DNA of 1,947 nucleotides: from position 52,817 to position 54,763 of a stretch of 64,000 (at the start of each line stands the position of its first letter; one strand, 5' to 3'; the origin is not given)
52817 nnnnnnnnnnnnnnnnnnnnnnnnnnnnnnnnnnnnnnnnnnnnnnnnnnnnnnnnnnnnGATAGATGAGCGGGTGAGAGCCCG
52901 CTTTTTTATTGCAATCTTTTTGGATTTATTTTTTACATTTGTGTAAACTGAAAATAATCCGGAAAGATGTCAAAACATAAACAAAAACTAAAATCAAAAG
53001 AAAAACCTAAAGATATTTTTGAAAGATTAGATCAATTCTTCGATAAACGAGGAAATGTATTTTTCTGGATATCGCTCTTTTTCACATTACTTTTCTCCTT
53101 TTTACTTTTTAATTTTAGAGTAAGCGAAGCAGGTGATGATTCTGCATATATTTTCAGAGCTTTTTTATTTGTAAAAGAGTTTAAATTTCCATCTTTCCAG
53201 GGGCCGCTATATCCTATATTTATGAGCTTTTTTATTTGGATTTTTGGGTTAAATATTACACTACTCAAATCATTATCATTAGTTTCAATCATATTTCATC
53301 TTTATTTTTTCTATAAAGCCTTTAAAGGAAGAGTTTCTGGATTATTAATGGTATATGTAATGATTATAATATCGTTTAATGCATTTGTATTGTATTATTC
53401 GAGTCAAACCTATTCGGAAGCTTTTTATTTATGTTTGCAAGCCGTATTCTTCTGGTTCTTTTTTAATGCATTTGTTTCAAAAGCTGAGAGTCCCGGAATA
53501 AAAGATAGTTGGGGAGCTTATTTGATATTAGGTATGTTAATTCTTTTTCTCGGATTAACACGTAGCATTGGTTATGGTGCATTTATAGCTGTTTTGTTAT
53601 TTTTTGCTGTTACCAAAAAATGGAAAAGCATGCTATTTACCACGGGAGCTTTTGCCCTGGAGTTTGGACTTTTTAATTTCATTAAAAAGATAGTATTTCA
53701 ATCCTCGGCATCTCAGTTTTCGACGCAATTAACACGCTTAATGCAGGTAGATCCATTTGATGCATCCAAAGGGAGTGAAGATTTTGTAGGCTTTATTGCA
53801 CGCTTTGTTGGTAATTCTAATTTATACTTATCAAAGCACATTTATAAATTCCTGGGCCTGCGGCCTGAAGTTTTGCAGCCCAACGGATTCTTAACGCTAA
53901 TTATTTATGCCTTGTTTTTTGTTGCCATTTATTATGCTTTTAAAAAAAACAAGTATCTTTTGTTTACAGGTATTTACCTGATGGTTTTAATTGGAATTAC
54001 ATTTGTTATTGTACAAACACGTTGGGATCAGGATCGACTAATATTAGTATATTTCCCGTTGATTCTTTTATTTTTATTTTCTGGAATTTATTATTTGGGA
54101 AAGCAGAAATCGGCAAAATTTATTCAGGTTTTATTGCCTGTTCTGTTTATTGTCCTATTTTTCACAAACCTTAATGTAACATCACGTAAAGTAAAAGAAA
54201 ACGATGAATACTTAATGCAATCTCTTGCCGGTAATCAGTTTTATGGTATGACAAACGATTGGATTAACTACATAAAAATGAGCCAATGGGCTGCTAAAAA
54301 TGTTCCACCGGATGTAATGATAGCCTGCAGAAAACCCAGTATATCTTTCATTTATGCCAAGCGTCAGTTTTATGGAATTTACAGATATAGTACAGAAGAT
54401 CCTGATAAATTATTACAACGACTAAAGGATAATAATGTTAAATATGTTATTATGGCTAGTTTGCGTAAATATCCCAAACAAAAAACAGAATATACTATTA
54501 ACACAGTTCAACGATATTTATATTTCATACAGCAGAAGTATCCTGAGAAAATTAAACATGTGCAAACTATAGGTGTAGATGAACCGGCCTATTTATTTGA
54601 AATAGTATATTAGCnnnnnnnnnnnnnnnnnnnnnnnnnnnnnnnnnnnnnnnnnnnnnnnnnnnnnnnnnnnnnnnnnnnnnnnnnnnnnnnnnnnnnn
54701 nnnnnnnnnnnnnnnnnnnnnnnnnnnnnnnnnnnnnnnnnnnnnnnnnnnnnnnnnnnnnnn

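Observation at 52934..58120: Four-gene envelope-modification operon: GT-C glycosyltransferase, sulfotransferase, MprF-flippase-like protein and methyltransferase-GT2 fusion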

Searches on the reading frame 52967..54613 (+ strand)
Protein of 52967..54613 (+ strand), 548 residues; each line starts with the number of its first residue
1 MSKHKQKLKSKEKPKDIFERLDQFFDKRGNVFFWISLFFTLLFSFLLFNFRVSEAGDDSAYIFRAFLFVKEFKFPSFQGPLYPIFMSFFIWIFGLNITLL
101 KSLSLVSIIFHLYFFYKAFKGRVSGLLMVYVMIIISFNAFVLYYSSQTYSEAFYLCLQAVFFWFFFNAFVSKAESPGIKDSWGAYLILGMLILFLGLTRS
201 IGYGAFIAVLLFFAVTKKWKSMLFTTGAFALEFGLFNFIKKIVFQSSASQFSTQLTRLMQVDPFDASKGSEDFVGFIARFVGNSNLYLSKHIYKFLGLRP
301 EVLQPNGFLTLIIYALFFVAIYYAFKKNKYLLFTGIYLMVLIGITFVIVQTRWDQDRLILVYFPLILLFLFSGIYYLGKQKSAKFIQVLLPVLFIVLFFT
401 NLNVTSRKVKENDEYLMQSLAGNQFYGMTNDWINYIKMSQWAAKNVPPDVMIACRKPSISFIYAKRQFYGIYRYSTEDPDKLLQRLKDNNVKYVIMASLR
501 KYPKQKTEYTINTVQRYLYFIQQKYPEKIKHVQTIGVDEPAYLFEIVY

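Call 4: search_protein_families(library=pfam, proteins=[window:52967-54613:+], max_evalue=0.1)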
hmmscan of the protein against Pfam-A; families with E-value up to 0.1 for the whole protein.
window:52967-54613:+ (548 aa): 0 families

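Call 5: search_protein_families(library=ncbifam, proteins=[window:52967-54613:+], max_evalue=0.1)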
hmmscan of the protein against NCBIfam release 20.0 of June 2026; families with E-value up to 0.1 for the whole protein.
window:52967-54613:+ (548 aa): 1 family
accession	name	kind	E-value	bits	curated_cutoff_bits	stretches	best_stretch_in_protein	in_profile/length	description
NF009897.0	PRK13357.1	equivalog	0.026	13.3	307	1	431-517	34-120/358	branched-chain amino acid aminotransferase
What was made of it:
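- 52967..54613 (+): g1: a GT-C-fold membrane glycosyltransferase of an uncurated family. About 11 TM helices, an invariant D57-D58 in the first outward loop, and a C-terminal alpha/beta domain (residues 430-548) predicted to be periplasmic. No Pfam or NCBIfam family (calls 4, 5).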

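Call 7: find_homologous_proteins(query=window:52967-54613:+)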
Query window:52967-54613:+ (548 aa): 664 proteins with E <= 0.001 among 8000 candidates; the best 120 are listed.
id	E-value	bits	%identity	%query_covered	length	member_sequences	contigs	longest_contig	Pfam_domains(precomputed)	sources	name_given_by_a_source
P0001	0.0e+0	1203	100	100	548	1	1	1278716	-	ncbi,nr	ncbi:MAG: hypothetical protein KQH79_08370 [Bacteroidetes bacterium]|nr:hypothetical protein [Bacter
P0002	0.0e+0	1201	100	100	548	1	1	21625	-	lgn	-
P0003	0.0e+0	1138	93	100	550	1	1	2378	-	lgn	-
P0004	0.0e+0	1135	93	100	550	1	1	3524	-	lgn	-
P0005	0.0e+0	1130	93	98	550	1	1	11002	-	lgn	-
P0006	0.0e+0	1122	93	100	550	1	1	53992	-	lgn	-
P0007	0.0e+0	1072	88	98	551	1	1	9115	-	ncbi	-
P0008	0.0e+0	1058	85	100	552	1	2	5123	-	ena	-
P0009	0.0e+0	1041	94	92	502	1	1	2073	-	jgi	jgi:hypothetical protein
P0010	2.7e-296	1002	81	100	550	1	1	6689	-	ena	-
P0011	6.8e-292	987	79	100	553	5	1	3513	-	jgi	-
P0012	7.9e-291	984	80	100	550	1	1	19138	-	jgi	-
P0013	2.7e-290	982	80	98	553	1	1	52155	-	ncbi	ncbi:hypothetical protein ACFLS4_01535 [Bacteroidota bacterium]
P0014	3.3e-290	982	79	100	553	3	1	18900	-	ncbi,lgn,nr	ncbi:MAG: hypothetical protein GQ564_07325 [Bacteroidales bacterium]|nr:hypothetical protein [Bacter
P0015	6.3e-290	981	79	100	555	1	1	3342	-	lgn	-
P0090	2.0e-163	563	50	100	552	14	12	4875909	-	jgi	jgi:hypothetical protein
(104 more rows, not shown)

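Call 10: search_solved_structures(query=A1, max_evalue=10, show_alignments=2)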
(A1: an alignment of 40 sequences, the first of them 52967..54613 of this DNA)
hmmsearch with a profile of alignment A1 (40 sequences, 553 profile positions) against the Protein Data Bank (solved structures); distinct sequences matched with E-value up to 10: 0.
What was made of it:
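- On GT-C fold glycosyltransferases (ArnT/PMT/STT3-like): A family profile finds nothing in PDB sequences (call 10).
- Closest known: Gtr-type three-component O-antigen glucosylation. Different: The GT-C belongs to no curated family (calls 4, 10).
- Tried and rejected: PDB sequence search with a g1 family profile found nothing (call 10).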

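Call 11: find_related_loci(query=A1, collection=genome_contigs, flank=10000)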
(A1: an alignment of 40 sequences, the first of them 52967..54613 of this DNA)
Query A1 (548 aa) in genome_contigs; peptide patterns used: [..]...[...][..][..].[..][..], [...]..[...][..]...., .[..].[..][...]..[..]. (x = any residue, [..] = any of these).
279 stretches matched a pattern; 210 encode a relative of the query (tblastn E <= 1e-3); the best 80 are kept; 80 distinct loci.
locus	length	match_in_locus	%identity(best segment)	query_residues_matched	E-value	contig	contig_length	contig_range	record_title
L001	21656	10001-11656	81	1-548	0e+0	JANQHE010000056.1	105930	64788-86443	MAG: Bacteroidales bacterium isolate PL23b_bin.85 k99_2695712, whole genome shotgun sequence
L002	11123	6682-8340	80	1-548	0e+0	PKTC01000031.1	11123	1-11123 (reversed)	MAG: Marinilabiliales bacterium isolate BM718 sc_3372, whole genome shotgun sequence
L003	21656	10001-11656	79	1-548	0e+0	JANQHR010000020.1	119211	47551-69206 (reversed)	MAG: Bacteroidales bacterium isolate PL24a_bin.19 k99_1786074, whole genome shotgun sequence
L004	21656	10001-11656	77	1-548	0e+0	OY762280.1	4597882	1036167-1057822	MAG: Bacteroidales bacterium isolate 20329f36-1aa7-4b1c-baf8-c582a14de254 genome assembly, chromosome: 1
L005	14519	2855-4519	78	1-548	0e+0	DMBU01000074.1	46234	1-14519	MAG TPA_asm: Bacteroidales bacterium isolate UBA12171 contig_76, whole genome shotgun sequence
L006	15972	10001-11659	79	1-548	0e+0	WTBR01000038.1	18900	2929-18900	MAG: Bacteroidales bacterium isolate GLR59 c_000000822000, whole genome shotgun sequence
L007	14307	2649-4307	77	1-548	0e+0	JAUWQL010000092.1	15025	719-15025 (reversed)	MAG: Bacteroidales bacterium isolate CSMAG_2501 CSMAG_2501_k141_51903_length_15025_cov_15.0000, whole genome shotgun seq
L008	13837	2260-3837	75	23-548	0e+0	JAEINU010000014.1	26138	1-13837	MAG: Bacteroidales bacterium isolate MAG12 NODE_1346_length_26138_cov_59.710142, whole genome shotgun sequence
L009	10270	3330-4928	70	16-548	0e+0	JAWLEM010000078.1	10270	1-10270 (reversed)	MAG: Bacteroidales bacterium isolate 20BLK6-1.bin.63 NODE_7327_length_10270_cov_14.162619, whole genome shotgun sequence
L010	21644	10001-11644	64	1-548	0e+0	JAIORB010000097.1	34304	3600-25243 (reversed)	MAG: Bacteroidales bacterium isolate SMBSF07 20071_Bin_5_contigs_1_c_000000000215, whole genome shotgun sequence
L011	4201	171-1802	64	3-548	0e+0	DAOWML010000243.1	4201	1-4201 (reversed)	MAG TPA_asm: Bacteroidales bacterium isolate CSMAG_3001 CSMAG_3001_k141_3532237_length_4201_cov_45.0054, whole genome sh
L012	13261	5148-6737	68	16-545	0e+0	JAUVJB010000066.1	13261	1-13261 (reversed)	MAG: Bacteroidota bacterium isolate CSMAG_443 CSMAG_443_k127_453379_length_13261_cov_14.3222, whole genome shotgun seque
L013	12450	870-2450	58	17-548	0e+0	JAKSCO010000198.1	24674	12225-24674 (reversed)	MAG: Bacteroidales bacterium isolate MAG.294 k141_1256308, whole genome shotgun sequence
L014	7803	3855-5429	59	16-544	0e+0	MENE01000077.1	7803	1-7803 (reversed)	MAG: Bacteroidetes bacterium GWA2_31_9b gwa2_scaffold_23447, whole genome shotgun sequence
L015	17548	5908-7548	57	1-548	0e+0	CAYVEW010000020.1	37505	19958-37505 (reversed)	MAG TPA_asm: uncultured Bacteroidales bacterium isolate binchicken_co42_308 genome assembly, contig: NODE_944_length_375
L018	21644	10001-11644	51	10-546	1e-174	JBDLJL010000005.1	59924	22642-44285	MAG: Bacteroidota bacterium isolate MAG096 MAG096_5, whole genome shotgun sequence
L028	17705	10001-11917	47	6-546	6e-139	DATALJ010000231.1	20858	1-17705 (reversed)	MAG TPA_asm: Bacteroidales bacterium isolate SMAG_U6961 k141_650147, whole genome shotgun sequence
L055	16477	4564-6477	41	6-548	3e-120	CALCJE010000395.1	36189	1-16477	MAG TPA_asm: uncultured Bacteroidales bacterium isolate SRR3330202_bin.141_CONCOCT_v1.1_MAG genome assembly, contig: ERZ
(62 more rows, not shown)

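Call 23: predict_structure(alignment_id=A1)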
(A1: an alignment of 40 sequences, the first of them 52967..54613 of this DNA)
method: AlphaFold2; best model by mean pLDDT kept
length: 548 residues; sequences in the alignment: 40
mean_pLDDT: 88.2   pTM: 0.87
mean pLDDT of the five models: 88.2, 87.0, 87.0, 84.6, 84.4
residues with pLDDT >= 90: 363; 70-90: 140; 50-70: 33; < 50: 12
segments of 3 or more residues with pLDDT < 50: 1-12
pLDDT, mean of each block of 10 residues (from residue 1): 35 71 95 97 92 80 92 82 93 90 93 97 95 95 78 94 96 76 94 93 94 94 95 92 75 69 80 89 92 87 82 93 89 96 88 81 95 92 90 94 94 90 87 94 96 94 93 84 94 92 61 84 95 93 96
secondary structure, 60 per line:
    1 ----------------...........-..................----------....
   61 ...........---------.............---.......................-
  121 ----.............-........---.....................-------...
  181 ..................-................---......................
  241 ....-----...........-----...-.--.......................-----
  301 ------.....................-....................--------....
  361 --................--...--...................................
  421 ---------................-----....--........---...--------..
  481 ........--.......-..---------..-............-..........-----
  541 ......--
elements in order: H17-27 H29-46 H57-71 H81-93 H97-119 H125-137 H139-146 H150-170 H178-198 H200-215 H219-244 H250-259 H273-295 H307-327 H329-348 H357-360 H363-378 H386-420 H430-445 E451-454 H457-464 E468-470 H479-488 E491-497 H513-524 E529-535 E541-546
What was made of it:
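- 52967..54613 (+): AF2 model pLDDT 88, pTM 0.87 (call 23).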

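Call 25: fold_search(model_id=the predicted structure, library=pdb)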
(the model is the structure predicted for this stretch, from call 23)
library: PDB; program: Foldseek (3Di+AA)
matches with E <= 10: 348; with E <= 0.001: 20
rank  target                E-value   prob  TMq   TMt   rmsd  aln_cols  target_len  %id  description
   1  9n9j_I                4.6e-07  1.00  0.53  0.43  13.0       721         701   10  Structure of a GRP94 folding intermediate engaged with a CCDC134- and FKBP11-bound secretory translocon (released 2025-11-19)
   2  7oci_F                7.2e-07  1.00  0.58  0.51  11.8       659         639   11  Cryo-EM structure of yeast Ost6p containing oligosaccharyltransferase complex (released 2022-02-16)
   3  8b6l_I                7.2e-07  1.00  0.51  0.42  14.2       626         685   12  Subtomogram average of the human Sec61-TRAP-OSTA-translocon (released 2022-12-07)
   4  6s7o_A                2.1e-06  1.00  0.56  0.49  11.8       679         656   10  Cryo-EM structure of human oligosaccharyltransferase complex OST-A (released 2019-12-18)
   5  6s7t_A                2.2e-06  1.00  0.56  0.45  13.0       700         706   11  Cryo-EM structure of human oligosaccharyltransferase complex OST-B (released 2019-12-18)
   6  6ezn_F                2.6e-06  1.00  0.57  0.49  13.2       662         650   12  Cryo-EM structure of the yeast oligosaccharyltransferase (OST) complex (released 2018-01-17)
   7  9s6t_A                7.2e-06  1.00  0.49  0.55   8.3       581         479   12  Ternary cryo-EM structure of chicken ALG12 with Dol25-PP-GlcNAc2Man7, Dol25-P-Man, and Fab (released 2026-03-18)
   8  7e9s_A                1.3e-05  1.00  0.50  0.34  12.2       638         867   12  Archaeal oligosaccharyltransferase AglB from Archaeoglobus fulgidus in complex with an inhibitory peptide and a dolich (released 2021-09-08)
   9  3waj                  1.4e-05  1.00  0.52  0.38  12.7       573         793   12  Crystal structure of the Archaeoglobus fulgidus oligosaccharyltransferase (O29867_ARCFU) complex with Zn and sulfate (released 2013-10-30)
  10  7zlg_A                1.7e-05  1.00  0.53  0.46   9.7       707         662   11  Cryo-EM structure of C-mannosyltransferase CeDPY19, in complex with acceptor peptide and bound to CMT2-Fab and anti-Fa (released 2023-01-11)
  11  3wak                  2.2e-05  1.00  0.49  0.33  13.8       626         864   13  Crystal structure of the Archaeoglobus fulgidus oligosaccharyltransferase (O29867_ARCFU) in the apo form (released 2013-10-30)
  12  9s6u_A                1.3e-04  1.00  0.44  0.44  10.1       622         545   12  Ternary cryo-EM structure of human ALG9 with Dol25-PP-GlcNAc2Man8, Dol25-P-Man and Fab (released 2026-03-18)
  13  6c26_A                1.6e-04  1.00  0.56  0.49  12.8       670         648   11  The Cryo-EM structure of a eukaryotic oligosaccharyl transferase complex (released 2018-01-31)
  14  8if8_B                2.0e-04  1.00  0.47  0.43   9.3       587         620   11  Arabinosyltransferase AftA (released 2023-05-31)
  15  5f15                  2.2e-04  1.00  0.52  0.52  12.2       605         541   10  Crystal Structure of ArnT from Cupriavidus metallidurans bound to Undecaprenyl phosphate (released 2016-02-17)
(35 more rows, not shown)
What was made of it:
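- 52967..54613 (+): The top 24 Foldseek PDB hits are all GT-C enzymes (call 25).
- On GT-C fold glycosyltransferases (ArnT/PMT/STT3-like): The top 24 Foldseek PDB hits are all GT-C enzymes, E 5e-7 to 1.5e-2, TMq 0.35-0.58 (call 25).
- The best structural matches of g1 are STT3, AglB and PglB (call 25). TM-scores to OSTs are modest (0.5-0.58) and ArnT, ALG12, DPY19 and AftA score similarly (call 25).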

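Call 27: find_encoding_contigs(protein=window:52967-54613:+, flank=10000, max_places=3)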
Protein window:52967-54613:+ (548 aa): no gene with exactly this product is on record in the collection.

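Call 28: find_encoding_contigs(protein=P0090, flank=10000, max_places=3)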
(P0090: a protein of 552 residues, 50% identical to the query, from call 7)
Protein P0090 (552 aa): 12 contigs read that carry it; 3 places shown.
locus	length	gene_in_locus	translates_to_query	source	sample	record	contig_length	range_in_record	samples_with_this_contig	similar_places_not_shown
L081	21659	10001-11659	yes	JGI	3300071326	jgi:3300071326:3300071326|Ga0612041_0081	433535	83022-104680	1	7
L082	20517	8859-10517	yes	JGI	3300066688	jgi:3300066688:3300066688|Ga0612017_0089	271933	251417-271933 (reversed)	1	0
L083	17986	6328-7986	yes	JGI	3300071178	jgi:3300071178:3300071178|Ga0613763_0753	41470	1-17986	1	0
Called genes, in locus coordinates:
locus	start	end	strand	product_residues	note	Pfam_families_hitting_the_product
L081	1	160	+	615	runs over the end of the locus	PF01558:POR, PF01855:POR_N, PF17147:PFOR_II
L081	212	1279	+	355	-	PF02775:TPP_enzyme_C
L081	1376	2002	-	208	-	-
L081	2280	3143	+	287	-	PF13593:SBF_like, PF01758:SBF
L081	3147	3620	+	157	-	PF04306:DUF456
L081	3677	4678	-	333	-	PF12762:DDE_Tnp_IS1595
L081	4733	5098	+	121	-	-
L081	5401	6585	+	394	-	PF12867:DinB_2 (faint), PF03781:FGE-sulfatase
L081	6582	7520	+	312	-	PF10017:Methyltransf_33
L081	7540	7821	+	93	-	PF04248:NTP_transf_9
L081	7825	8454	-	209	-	PF00266:Aminotran_5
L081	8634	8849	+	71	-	-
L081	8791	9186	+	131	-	-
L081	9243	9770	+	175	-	PF13646:HEAT_2 (weak)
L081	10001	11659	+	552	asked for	-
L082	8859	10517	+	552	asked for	-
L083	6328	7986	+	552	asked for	-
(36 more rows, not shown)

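Call 32: find_encoding_contigs(protein=P0001, flank=10000, max_places=2)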
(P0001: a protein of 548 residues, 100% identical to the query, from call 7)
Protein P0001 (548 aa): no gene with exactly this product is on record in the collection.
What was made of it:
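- Tried and rejected: Exact-sequence look-ups of the window's g1 and of P0001 found no record (calls 27, 32).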

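Call 33: find_encoding_contigs(protein=P0002, flank=10000, max_places=2)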
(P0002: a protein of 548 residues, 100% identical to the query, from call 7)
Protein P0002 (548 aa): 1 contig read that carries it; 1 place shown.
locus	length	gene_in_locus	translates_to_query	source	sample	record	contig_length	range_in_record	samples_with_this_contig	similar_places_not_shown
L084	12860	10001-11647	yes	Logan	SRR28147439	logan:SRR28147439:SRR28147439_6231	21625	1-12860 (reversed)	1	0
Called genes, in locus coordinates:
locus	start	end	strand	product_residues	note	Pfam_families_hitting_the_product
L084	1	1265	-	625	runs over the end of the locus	PF09136:Glucodextran_B, PF00656:Peptidase_C14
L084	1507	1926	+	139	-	PF20420:DUF6702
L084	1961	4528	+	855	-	PF13585:CHU_C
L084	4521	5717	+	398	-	PF07719:TPR_2 (faint), PF13428:TPR_14 (faint), PF14559:TPR_19 (faint), PF17874:TPR_MalT (faint), PF00515:TPR_1 (faint), PF13371:TPR_9 (faint), PF13432:TPR_16 (faint), PF12895:ANAPC3 (weak), +2 more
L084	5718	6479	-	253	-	PF00106:adh_short, PF01370:Epimerase (weak), PF08659:KR, PF13561:adh_short_C2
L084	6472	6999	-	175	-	PF25459:AIM3_BBC1_C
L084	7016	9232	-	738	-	PF00266:Aminotran_5, PF01041:DegT_DnrJ_EryC1, PF01212:Beta_elim_lyase (weak), PF00586:AIRS, PF02769:AIRS_C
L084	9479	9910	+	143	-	PF00011:HSP20, PF17886:ArsA_HSP20 (faint)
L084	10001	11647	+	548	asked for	-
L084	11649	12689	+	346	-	PF13469:Sulfotransfer_3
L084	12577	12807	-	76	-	-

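Call 64: search_protein_representatives(alignment_id=A1)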
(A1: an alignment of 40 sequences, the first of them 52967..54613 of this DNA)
Query: 40 sequences, 553 profile positions. Proteins with E-value up to 0.001 (for the whole library): 2376; up to 1e-10: 1148; up to 1e-30: 449. The best 150 are listed.
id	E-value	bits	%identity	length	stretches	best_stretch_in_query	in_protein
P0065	2.7e-247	838.3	-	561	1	6-553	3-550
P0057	1.1e-242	823.1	-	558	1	3-553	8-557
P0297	3.9e-228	775.1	-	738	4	3-405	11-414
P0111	9.3e-217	737.6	-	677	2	11-500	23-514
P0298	2.5e-210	716.3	-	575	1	8-553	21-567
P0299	1.8e-208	710.2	-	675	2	8-503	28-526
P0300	7.6e-205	698.2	-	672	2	10-510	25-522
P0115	7.9e-205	698.2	-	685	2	8-531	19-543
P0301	7.4e-204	695.0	-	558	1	4-553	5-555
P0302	1.7e-203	693.8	-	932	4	11-502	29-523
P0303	9.3e-203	691.3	-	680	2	5-521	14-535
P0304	2.7e-202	689.8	-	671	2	6-526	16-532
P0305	3.1e-202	689.6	-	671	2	5-501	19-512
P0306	1.5e-200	684.1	-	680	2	7-501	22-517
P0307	4.2e-200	682.6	-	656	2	4-409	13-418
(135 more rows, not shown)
